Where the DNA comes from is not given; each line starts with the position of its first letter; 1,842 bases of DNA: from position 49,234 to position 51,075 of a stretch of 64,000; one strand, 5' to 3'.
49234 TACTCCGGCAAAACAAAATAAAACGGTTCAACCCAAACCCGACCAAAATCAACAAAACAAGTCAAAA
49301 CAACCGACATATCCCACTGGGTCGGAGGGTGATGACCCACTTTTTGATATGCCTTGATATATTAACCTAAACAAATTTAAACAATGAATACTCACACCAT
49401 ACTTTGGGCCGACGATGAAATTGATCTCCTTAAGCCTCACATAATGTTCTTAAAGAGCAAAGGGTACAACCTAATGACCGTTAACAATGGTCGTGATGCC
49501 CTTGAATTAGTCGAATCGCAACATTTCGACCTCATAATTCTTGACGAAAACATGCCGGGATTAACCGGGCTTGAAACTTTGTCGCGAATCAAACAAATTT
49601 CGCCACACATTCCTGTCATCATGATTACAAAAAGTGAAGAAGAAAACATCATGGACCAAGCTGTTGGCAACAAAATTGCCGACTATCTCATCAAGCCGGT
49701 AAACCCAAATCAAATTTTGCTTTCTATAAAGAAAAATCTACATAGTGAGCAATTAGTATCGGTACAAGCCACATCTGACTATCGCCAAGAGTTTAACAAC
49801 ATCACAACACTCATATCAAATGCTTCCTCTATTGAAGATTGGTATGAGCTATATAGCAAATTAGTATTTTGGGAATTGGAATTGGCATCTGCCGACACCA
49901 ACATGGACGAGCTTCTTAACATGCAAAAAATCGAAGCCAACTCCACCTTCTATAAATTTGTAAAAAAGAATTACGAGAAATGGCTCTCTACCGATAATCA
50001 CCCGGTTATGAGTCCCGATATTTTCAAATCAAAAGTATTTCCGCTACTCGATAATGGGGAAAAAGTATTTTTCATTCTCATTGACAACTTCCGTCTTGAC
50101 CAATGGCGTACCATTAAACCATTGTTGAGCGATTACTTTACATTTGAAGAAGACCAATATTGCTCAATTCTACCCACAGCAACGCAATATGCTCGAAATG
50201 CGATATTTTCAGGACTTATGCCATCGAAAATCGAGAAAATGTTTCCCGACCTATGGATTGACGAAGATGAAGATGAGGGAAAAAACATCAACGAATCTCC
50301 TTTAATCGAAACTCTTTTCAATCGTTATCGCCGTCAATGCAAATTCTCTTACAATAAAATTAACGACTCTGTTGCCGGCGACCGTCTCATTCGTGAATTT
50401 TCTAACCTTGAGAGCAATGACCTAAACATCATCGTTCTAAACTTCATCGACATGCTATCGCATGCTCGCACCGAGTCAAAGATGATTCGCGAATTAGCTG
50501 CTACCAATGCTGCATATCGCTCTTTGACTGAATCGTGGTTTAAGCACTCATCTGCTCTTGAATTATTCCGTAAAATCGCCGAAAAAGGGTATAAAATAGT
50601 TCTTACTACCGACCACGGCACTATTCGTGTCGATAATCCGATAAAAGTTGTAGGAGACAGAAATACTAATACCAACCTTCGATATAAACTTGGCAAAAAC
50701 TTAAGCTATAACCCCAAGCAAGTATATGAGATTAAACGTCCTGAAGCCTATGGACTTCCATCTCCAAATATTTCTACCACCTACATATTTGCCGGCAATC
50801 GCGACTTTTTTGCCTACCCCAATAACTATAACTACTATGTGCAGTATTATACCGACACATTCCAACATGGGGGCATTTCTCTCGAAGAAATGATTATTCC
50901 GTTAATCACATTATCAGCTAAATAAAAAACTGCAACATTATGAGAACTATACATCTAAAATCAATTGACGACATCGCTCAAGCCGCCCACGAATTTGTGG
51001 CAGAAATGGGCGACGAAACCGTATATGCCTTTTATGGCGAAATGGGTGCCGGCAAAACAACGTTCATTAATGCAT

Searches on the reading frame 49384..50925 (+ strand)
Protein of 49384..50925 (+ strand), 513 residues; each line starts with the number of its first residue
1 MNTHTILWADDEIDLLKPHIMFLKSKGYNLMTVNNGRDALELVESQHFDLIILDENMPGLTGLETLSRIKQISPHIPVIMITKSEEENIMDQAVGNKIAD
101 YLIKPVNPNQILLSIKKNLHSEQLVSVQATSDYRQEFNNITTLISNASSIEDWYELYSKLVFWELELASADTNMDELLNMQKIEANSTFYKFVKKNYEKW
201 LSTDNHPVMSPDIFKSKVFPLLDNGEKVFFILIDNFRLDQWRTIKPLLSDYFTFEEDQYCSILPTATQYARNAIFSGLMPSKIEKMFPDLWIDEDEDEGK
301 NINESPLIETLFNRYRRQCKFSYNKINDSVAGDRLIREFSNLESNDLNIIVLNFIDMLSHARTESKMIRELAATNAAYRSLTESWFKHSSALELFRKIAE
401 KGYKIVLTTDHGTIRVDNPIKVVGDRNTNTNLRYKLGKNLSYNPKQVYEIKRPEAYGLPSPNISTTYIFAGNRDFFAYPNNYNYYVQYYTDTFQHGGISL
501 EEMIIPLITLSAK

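Call 86: search_protein_families(library=ncbifam, proteins=[window:49384-50925:+], max_evalue=0.00001)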
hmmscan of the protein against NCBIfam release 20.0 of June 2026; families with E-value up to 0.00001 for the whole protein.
window:49384-50925:+ (513 aa): 86 families (the best 25 are shown)
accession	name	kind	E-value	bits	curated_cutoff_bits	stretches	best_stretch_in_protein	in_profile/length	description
NF052313.1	T9SS_RR_PorX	equivalog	8.1e-250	829.9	300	1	5-513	2-513/513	T9SS response regulator signal transducer PorX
NF033449.0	BREX_PglZ_3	exception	2e-30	105.7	250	1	95-510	244-641/642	BREX-3 system phosphatase PglZ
NF047793.1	ResRegPgtA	equivalog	4.2e-20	72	650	1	2-148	4-147/414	two-component system response regulator PgtA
NF053512.1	nitric_RR_NosR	exception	6.2e-19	68.3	400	1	6-126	1-122/422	response regulator c-di-GMP phosphodiesterase, NosR family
NF012227.0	AdeR_RR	equivalog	7e-18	65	340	1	4-127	12-134/239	efflux system response regulator transcription factor AdeR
NF033117.2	vanR_ACDEGLN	exception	5.1e-17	62.2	350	1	6-149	1-142/226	VanR-ABDEGLN family response regulator transcription factor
NF007005.1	PRK09468.1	equivalog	5.4e-17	62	331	1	3-124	3-124/237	osmolarity response regulator transcription factor OmpR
NF041946.1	LuxO_transreg_Vib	equivalog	1.2e-16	60.6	800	1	22-154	15-146/463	quorum-sensing sigma-54 dependent transcriptional regulator LuxO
NF007689.0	PRK10365.1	equivalog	6.4e-16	58.2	760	1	5-132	7-134/441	sigma-54-dependent response regulator transcription factor ZraR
NF008296.0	PRK11083.1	equivalog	8.1e-16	58.1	273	1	2-137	2-136/228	two-component system response regulator CreB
NF000404.1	vanR-D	exception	1.9e-15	57.1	500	1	5-120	4-117/232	vancomycin resistance response regulator transcription factor VanR-D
NF045505.1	RR_RssB_Pseudo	equivalog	3.7e-15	55.9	700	1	5-139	7-140/394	two-component system response regulator RssB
NF007135.0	PRK09581.1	equivalog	7.9e-15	54.6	474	1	21-117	20-118/457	PleD family two-component system response regulator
NF033120.0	vanR_FM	exception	1e-14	54.8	460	1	1-140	1-140/231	vancomycin resistance response regulator transcription factor, VanR-F/VanR-M family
NF007935.0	PRK10651.1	equivalog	1.4e-14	53.8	250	1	32-128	34-133/216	two-component system response regulator NarL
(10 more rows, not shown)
